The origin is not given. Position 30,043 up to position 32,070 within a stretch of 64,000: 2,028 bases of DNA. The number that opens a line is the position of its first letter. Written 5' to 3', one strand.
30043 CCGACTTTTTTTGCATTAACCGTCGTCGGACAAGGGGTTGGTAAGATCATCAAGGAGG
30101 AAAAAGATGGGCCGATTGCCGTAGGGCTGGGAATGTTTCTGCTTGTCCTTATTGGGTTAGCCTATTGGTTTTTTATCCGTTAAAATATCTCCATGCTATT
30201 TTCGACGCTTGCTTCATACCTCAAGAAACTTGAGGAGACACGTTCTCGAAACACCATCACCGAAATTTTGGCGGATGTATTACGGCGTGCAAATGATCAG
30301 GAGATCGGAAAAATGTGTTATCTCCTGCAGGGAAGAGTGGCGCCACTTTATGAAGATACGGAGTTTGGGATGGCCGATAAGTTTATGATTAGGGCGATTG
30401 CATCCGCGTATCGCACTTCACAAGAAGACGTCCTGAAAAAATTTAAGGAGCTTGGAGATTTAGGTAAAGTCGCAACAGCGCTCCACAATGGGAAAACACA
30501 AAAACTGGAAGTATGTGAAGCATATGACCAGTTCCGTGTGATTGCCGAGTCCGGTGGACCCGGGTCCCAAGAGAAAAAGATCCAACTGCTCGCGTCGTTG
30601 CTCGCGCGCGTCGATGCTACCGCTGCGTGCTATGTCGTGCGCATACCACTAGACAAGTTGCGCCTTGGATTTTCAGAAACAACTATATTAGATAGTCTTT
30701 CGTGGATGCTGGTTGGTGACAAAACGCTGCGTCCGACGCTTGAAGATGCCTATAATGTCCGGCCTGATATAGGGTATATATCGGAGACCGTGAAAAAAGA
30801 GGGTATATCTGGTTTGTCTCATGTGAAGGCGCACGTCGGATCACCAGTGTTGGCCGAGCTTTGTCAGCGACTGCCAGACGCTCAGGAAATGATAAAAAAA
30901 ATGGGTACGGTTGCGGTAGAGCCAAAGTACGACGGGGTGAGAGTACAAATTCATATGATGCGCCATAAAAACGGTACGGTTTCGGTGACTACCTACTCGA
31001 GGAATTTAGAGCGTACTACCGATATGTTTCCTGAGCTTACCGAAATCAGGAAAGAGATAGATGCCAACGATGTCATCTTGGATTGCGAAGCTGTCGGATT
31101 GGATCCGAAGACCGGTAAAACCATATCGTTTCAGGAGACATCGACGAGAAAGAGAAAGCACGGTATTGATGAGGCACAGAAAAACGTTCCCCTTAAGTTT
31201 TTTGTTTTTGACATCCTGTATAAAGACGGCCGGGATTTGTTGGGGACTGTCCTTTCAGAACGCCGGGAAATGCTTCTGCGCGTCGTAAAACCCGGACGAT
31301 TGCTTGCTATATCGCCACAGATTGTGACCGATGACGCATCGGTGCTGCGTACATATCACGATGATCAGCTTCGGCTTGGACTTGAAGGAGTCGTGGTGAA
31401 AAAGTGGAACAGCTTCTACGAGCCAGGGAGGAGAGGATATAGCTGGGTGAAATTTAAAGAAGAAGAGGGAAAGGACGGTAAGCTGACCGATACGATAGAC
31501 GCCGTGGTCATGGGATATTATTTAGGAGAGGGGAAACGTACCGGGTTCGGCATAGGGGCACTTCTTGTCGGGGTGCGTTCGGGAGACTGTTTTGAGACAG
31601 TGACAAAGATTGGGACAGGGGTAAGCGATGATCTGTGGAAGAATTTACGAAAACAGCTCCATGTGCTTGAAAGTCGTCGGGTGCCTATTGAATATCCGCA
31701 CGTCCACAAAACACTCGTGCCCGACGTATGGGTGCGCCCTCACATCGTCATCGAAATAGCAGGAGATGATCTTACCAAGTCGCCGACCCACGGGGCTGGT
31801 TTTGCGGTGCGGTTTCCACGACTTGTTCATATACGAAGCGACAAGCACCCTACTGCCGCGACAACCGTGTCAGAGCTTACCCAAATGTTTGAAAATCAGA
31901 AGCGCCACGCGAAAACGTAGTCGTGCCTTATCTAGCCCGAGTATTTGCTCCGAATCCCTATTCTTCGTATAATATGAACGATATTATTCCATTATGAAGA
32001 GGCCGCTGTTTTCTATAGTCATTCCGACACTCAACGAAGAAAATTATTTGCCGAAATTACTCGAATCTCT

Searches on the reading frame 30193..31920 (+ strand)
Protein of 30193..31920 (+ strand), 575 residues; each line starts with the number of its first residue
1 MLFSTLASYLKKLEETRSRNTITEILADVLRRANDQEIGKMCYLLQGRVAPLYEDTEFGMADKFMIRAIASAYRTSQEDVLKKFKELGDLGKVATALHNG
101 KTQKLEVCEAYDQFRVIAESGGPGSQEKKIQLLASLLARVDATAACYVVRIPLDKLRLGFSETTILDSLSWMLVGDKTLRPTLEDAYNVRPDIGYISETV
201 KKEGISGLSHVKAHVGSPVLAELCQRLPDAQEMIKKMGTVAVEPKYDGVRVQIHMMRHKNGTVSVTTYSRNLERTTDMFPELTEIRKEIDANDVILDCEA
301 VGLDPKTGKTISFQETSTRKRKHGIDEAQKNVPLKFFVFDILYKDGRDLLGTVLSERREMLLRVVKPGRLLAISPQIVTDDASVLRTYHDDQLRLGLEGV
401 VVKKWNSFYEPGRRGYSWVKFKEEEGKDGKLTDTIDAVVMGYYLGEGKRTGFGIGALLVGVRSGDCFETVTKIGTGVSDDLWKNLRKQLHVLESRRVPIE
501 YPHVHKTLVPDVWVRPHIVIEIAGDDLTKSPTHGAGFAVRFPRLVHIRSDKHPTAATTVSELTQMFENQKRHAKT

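Call 68: search_protein_families(library=pfam, proteins=[window:30193-31920:+], max_evalue=0.00001)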
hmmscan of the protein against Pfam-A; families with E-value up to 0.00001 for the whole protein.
window:30193-31920:+ (575 aa): 4 families
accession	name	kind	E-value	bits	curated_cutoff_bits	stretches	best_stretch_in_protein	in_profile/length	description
PF01068.26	DNA_ligase_A_M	-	1.3e-46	159.3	26.2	1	223-422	3-204/204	ATP dependent DNA ligase domain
PF04675.19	DNA_ligase_A_N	-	3.7e-33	115.6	24.6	1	3-169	2-173/174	DNA ligase N terminus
PF04679.21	DNA_ligase_A_C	-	5e-19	68.9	27.5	1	453-551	4-94/94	ATP dependent DNA ligase C terminal region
PF09414.15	RNA_ligase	-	2.4e-06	28.2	27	1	239-421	2-170/171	RNA ligase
